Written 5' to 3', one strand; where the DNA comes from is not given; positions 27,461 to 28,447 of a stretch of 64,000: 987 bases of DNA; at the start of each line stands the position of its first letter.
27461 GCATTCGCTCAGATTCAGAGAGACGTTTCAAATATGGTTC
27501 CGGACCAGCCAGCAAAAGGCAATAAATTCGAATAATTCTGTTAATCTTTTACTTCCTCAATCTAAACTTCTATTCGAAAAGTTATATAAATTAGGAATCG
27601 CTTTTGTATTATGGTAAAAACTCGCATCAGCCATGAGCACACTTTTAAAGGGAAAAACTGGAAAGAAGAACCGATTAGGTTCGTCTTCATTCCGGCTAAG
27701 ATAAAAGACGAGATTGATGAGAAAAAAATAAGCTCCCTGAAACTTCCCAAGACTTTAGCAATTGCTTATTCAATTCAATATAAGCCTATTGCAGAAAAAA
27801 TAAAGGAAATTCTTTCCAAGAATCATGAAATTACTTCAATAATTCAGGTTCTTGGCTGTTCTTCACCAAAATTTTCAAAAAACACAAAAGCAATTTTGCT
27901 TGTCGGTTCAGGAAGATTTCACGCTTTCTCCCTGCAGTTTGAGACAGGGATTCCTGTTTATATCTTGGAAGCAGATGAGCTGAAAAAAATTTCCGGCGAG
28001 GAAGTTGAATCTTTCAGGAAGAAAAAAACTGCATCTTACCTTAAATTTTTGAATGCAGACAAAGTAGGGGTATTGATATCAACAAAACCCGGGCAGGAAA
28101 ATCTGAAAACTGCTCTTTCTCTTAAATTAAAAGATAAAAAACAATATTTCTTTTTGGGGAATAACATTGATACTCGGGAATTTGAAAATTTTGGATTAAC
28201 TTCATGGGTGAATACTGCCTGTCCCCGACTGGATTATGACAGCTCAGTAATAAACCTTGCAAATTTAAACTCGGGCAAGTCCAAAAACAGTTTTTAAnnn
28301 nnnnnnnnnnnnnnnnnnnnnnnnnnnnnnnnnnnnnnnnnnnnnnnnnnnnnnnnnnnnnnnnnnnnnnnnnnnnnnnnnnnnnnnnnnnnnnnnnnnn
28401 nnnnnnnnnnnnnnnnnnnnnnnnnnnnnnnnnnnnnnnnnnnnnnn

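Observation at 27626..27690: Repeat family 2 forms the start of a truncated Dph2-like gene and the 5' UTR/SD of secE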

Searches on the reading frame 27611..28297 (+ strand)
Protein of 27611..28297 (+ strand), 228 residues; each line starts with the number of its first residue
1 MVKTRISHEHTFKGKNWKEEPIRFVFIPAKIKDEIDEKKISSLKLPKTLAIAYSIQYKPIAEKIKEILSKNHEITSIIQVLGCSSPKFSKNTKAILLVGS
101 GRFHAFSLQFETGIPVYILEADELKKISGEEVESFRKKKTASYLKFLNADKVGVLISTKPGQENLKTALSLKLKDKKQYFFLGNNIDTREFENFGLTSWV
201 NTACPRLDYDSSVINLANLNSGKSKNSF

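Call 14: search_protein_families(library=pfam, proteins=[window:27611-28297:+], max_evalue=0.01)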
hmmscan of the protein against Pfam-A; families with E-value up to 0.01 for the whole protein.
window:27611-28297:+ (228 aa): 1 family
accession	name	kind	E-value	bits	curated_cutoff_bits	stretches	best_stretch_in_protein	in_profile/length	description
PF01866.22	Diphthamide_syn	-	1.3e-28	100.8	33.2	1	19-211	62-274/302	Putative diphthamide synthesis protein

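Call 33: find_homologous_proteins(query=window:27611-28297:+, max_evalue=0.00001)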
Query window:27611-28297:+ (228 aa): 1082 proteins with E <= 0.00001 among 1492 candidates; the best 120 are listed.
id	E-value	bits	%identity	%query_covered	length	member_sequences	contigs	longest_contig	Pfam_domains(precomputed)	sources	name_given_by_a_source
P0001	1.7e-143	494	100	100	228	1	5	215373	PF01866.23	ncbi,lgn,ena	-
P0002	1.4e-107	376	85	91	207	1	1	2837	PF01866.23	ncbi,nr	ncbi:2-(3-amino-3-carboxypropyl)histidine synthase [uncultured archaeon]|nr:2-(3-amino-3-carboxyprop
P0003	1.1e-95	337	75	91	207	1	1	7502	PF01866.23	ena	-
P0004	5.0e-94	332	74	91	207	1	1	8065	PF01866.23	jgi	jgi:2-(3-amino-3-carboxypropyl)histidine synthase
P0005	1.6e-93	330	74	91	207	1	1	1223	PF01866.23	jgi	jgi:2-(3-amino-3-carboxypropyl)histidine synthase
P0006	2.7e-93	330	73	91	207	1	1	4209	PF01866.23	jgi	jgi:2-(3-amino-3-carboxypropyl)histidine synthase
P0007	6.3e-93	328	73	91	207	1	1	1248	PF01866.23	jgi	jgi:2-(3-amino-3-carboxypropyl)histidine synthase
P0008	2.3e-92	327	73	91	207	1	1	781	PF01866.23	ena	-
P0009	6.9e-91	322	73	91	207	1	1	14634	PF01866.23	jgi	jgi:2-(3-amino-3-carboxypropyl)histidine synthase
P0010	1.8e-90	320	66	94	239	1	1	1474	PF01866.23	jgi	jgi:2-(3-amino-3-carboxypropyl)histidine synthase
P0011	4.3e-90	319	73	91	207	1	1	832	PF01866.23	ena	-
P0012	4.3e-90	319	72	91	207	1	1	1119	PF01866.23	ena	-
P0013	9.4e-90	318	72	91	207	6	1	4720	PF01866.23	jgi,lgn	-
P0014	1.9e-89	317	71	91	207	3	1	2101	PF01866.23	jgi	jgi:diphthamide biosynthesis enzyme Dph1/Dph2-like protein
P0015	1.0e-88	315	74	87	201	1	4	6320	PF01866.23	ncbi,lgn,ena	-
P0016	3.6e-88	313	72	87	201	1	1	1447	PF01866.23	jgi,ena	-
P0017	8.2e-88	312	69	91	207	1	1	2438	PF01866.23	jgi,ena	-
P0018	1.7e-87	311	70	91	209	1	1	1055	PF01866.23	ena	-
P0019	3.3e-87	310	74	87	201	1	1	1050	PF01866.23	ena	-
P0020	4.3e-87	309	73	87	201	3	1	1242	PF01866.23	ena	-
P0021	4.6e-86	306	65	97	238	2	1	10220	PF01866.23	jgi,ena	jgi:2-(3-amino-3-carboxypropyl)histidine synthase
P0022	1.4e-85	304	63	91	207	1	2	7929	PF01866.23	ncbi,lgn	-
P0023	1.7e-84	301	65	91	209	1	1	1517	PF01866.23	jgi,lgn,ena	-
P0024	2.5e-84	300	70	87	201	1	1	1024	PF01866.23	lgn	-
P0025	7.3e-84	299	69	87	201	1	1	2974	PF01866.23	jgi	jgi:2-(3-amino-3-carboxypropyl)histidine synthase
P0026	7.5e-84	299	68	91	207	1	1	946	PF01866.23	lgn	-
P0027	3.9e-83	296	68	87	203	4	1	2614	PF01866.23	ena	-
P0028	5.2e-83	296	69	87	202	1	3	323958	PF01866.23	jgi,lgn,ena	-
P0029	7.4e-83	295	65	89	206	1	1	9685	PF01866.23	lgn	-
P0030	8.4e-83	295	67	88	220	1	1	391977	PF01866.23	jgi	jgi:diphthamide biosynthesis enzyme Dph1/Dph2-like protein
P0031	1.6e-82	294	67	87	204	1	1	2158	PF01866.23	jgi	jgi:2-(3-amino-3-carboxypropyl)histidine synthase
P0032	1.8e-82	294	67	87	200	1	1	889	PF01866.23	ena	-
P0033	1.8e-82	294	68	87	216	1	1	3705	PF01866.23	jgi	jgi:diphthamide biosynthesis enzyme Dph1/Dph2-like protein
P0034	2.0e-82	294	66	91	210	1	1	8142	PF01866.23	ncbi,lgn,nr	ncbi:MAG: 2-(3-amino-3-carboxypropyl)histidine synthase subunit [Candidatus Pacearchaeota archaeon]|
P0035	2.1e-82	294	68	86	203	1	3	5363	PF01866.23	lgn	-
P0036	2.3e-82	294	66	91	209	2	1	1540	PF01866.23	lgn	-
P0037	2.3e-82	294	70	87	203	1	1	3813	PF01866.23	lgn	-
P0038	4.6e-82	293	67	87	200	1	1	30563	PF01866.23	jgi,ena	-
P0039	8.9e-82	292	67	87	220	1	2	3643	PF01866.23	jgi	jgi:2-(3-amino-3-carboxypropyl)histidine synthase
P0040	9.5e-82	292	66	87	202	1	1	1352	PF01866.23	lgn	-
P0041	1.1e-81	292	66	87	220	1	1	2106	PF01866.23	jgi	jgi:2-(3-amino-3-carboxypropyl)histidine synthase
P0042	1.2e-81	292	69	89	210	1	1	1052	PF01866.23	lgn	-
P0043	1.3e-81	291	70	86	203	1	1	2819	PF01866.23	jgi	jgi:2-(3-amino-3-carboxypropyl)histidine synthase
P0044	1.6e-81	291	66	88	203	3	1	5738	PF01866.23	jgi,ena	-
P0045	2.4e-81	290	65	91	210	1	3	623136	PF01866.23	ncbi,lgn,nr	ncbi:MAG: diphthamide synthesis protein [Candidatus Nanoarchaeia archaeon]|nr:diphthamide synthesis 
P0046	2.5e-81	290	67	87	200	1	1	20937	PF01866.23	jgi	jgi:2-(3-amino-3-carboxypropyl)histidine synthase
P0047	3.6e-81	290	62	90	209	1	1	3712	PF01866.23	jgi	jgi:2-(3-amino-3-carboxypropyl)histidine synthase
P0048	3.8e-81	290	65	91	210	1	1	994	PF01866.23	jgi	-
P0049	3.9e-81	290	66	87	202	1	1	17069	PF01866.23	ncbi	-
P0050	7.1e-81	289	68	87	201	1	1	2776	PF01866.23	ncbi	-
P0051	1.0e-80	288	64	91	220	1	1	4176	PF01866.23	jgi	jgi:2-(3-amino-3-carboxypropyl)histidine synthase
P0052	1.1e-80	288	65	89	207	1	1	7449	PF01866.23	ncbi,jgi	-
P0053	1.6e-80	288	67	87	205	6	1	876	PF01866.23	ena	-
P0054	1.6e-80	288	63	91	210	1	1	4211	PF01866.23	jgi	jgi:diphthamide biosynthesis enzyme Dph1/Dph2-like protein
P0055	1.7e-80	288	64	90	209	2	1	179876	PF01866.23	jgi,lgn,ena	-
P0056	2.8e-80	287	68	87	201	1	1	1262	PF01866.23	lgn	-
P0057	3.3e-80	287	66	87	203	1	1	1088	PF01866.23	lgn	-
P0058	4.1e-80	286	64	87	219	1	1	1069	PF01866.23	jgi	jgi:2-(3-amino-3-carboxypropyl)histidine synthase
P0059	4.4e-80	286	65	91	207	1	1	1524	PF01866.23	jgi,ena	-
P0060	4.4e-80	286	68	87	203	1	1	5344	PF01866.23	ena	-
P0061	4.7e-80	286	66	87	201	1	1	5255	PF01866.23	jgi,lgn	-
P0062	5.7e-80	286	61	91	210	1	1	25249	PF01866.23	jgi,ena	-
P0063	7.8e-80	286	65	88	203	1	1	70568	PF01866.23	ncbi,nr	ncbi:2-(3-amino-3-carboxypropyl)histidine synthase [uncultured archaeon]|nr:2-(3-amino-3-carboxyprop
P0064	8.4e-80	285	65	87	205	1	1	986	PF01866.23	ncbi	-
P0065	9.3e-80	285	66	87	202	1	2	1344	PF01866.23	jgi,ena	jgi:diphthamide biosynthesis enzyme Dph1/Dph2-like protein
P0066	1.1e-79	285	67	86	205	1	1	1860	PF01866.23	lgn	-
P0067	1.2e-79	285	63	91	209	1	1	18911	PF01866.23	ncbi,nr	ncbi:2-(3-amino-3-carboxypropyl)histidine synthase [uncultured archaeon]|nr:2-(3-amino-3-carboxyprop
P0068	1.2e-79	285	65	89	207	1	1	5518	PF01866.23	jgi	jgi:2-(3-amino-3-carboxypropyl)histidine synthase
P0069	1.4e-79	285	67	87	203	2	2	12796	PF01866.23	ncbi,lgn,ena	-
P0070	1.4e-79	285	65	87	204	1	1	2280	PF01866.23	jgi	-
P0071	1.6e-79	285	63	89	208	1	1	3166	PF01866.23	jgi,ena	-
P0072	1.7e-79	284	63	87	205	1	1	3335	PF01866.23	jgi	jgi:2-(3-amino-3-carboxypropyl)histidine synthase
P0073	1.8e-79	284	64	88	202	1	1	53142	PF01866.23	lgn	-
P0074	1.9e-79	284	66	87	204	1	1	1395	PF01866.23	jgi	jgi:2-(3-amino-3-carboxypropyl)histidine synthase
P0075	2.7e-79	284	68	87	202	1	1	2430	PF01866.23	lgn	-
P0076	3.0e-79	284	66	87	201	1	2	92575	PF01866.23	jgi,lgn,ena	jgi:2-(3-amino-3-carboxypropyl)histidine synthase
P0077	3.1e-79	284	64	87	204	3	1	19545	PF01866.23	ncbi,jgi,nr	ncbi:diphthamide synthesis protein [Candidatus Pacearchaeota archaeon]|jgi:diphthamide biosynthesis 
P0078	3.3e-79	284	64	89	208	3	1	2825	PF01866.23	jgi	jgi:2-(3-amino-3-carboxypropyl)histidine synthase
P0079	4.2e-79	283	61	91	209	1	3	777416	PF01866.23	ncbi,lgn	-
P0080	4.4e-79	283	63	91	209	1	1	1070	PF01866.23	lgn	-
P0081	5.8e-79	283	64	88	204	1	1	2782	PF01866.23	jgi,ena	-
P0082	8.6e-79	282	67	88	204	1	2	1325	PF01866.23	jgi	jgi:diphthamide biosynthesis enzyme Dph1/Dph2-like protein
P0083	8.7e-79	282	61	91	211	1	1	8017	PF01866.23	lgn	-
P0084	8.8e-79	282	66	87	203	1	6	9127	PF01866.23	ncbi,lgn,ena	ncbi:MAG: diphthamide synthesis protein [Nanoarchaeota archaeon]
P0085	1.2e-78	282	67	87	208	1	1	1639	PF01866.23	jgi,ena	jgi:diphthamide biosynthesis enzyme Dph1/Dph2-like protein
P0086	1.3e-78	282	61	91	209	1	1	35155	PF01866.23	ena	-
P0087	1.3e-78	282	66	87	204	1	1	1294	PF01866.23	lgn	-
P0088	1.3e-78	282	65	87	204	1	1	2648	PF01866.23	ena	-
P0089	2.2e-78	281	60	91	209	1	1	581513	PF01866.23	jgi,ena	-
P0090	2.3e-78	281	64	89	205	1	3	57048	PF01866.23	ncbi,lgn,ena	-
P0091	3.0e-78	280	68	86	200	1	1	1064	PF01866.23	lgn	-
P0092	3.3e-78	280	65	87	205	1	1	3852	PF01866.23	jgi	jgi:diphthamide biosynthesis enzyme Dph1/Dph2-like protein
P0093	3.4e-78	280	63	91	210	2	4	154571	PF01866.23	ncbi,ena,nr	ncbi:hypothetical protein A3K82_03660 [Candidatus Pacearchaeota archaeon RBG_19FT_COMBO_34_9]|nr:MAG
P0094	3.5e-78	280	67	87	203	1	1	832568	PF01866.23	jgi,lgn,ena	-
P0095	3.7e-78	280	64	87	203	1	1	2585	PF01866.23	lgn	-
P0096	4.3e-78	280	63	91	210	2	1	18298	PF01866.23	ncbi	-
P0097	4.3e-78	280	62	87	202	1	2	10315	PF01866.23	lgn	-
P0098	4.6e-78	280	62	89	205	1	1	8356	PF01866.23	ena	-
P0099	4.9e-78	280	61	91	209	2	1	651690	PF01866.23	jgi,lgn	jgi:2-(3-amino-3-carboxypropyl)histidine synthase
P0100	5.2e-78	280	63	91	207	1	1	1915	PF01866.23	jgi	jgi:diphthamide biosynthesis enzyme Dph1/Dph2-like protein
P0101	5.8e-78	279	62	88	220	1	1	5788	PF01866.23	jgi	jgi:2-(3-amino-3-carboxypropyl)histidine synthase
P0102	6.6e-78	279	66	84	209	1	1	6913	PF01866.23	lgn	-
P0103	6.6e-78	279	61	91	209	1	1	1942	PF01866.23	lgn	-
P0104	9.3e-78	279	66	86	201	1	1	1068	PF01866.23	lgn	-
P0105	1.2e-77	278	61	91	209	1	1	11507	PF01866.23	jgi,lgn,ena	-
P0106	1.3e-77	278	63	87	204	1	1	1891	PF01866.23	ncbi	-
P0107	1.8e-77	278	64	87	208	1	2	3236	PF01866.23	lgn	-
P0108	1.8e-77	278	66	87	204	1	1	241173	PF01866.23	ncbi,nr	ncbi:2-(3-amino-3-carboxypropyl)histidine synthase [uncultured archaeon]|nr:2-(3-amino-3-carboxyprop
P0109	1.9e-77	278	62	88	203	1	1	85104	PF01866.23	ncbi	-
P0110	2.5e-77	277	64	87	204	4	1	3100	PF01866.23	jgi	jgi:2-(3-amino-3-carboxypropyl)histidine synthase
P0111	2.7e-77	277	67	86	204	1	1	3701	PF01866.23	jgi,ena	-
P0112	3.4e-77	277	61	91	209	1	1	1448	PF01866.23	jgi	jgi:2-(3-amino-3-carboxypropyl)histidine synthase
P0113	3.9e-77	277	62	91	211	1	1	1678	PF01866.23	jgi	jgi:2-(3-amino-3-carboxypropyl)histidine synthase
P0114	4.1e-77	277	63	87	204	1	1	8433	PF01866.23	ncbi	-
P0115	4.3e-77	277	62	88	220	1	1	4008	PF01866.23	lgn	-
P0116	5.7e-77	276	66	87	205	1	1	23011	PF01866.23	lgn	-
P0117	6.9e-77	276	63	87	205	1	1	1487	PF01866.23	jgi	jgi:2-(3-amino-3-carboxypropyl)histidine synthase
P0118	7.0e-77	276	61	91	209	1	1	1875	PF01866.23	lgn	-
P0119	9.0e-77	276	64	86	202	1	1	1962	PF01866.23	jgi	jgi:2-(3-amino-3-carboxypropyl)histidine synthase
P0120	1.0e-76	275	64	91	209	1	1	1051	PF01866.23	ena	-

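Call 35: find_encoding_contigs(protein=P0010, flank=1500, max_places=2)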
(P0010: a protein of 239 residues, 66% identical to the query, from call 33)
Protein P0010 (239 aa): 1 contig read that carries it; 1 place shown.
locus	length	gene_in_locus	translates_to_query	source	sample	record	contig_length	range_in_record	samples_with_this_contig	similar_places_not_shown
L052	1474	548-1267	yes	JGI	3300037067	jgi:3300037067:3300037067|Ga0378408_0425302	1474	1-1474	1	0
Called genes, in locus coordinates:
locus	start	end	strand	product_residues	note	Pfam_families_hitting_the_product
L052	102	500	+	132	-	PF04472:SepF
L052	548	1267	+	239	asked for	PF01866:Diphthamide_syn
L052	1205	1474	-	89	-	?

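Call 36: find_encoding_contigs(protein=P0021, flank=3000, max_places=2)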
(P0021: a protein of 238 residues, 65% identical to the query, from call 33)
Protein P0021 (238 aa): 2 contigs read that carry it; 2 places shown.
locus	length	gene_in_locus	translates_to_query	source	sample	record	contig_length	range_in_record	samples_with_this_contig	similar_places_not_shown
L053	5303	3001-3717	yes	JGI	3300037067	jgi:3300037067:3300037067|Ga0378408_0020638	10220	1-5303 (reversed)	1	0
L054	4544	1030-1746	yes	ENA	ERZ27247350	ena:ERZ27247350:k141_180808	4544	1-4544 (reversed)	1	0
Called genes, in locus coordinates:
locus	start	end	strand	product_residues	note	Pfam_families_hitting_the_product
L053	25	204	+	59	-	PF00584:SecE (weak)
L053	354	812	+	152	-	PF03439:Spt5-NGN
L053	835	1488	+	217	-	-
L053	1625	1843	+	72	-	PF01780:Ribosomal_L37ae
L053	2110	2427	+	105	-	PF01920:Prefoldin_2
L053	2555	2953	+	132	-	PF04472:SepF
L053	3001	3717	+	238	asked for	PF01866:Diphthamide_syn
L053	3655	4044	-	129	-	-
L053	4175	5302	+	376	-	?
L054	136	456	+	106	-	PF01920:Prefoldin_2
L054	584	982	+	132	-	PF04472:SepF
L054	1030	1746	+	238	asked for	PF01866:Diphthamide_syn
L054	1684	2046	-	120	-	-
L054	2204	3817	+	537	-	-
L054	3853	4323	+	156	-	-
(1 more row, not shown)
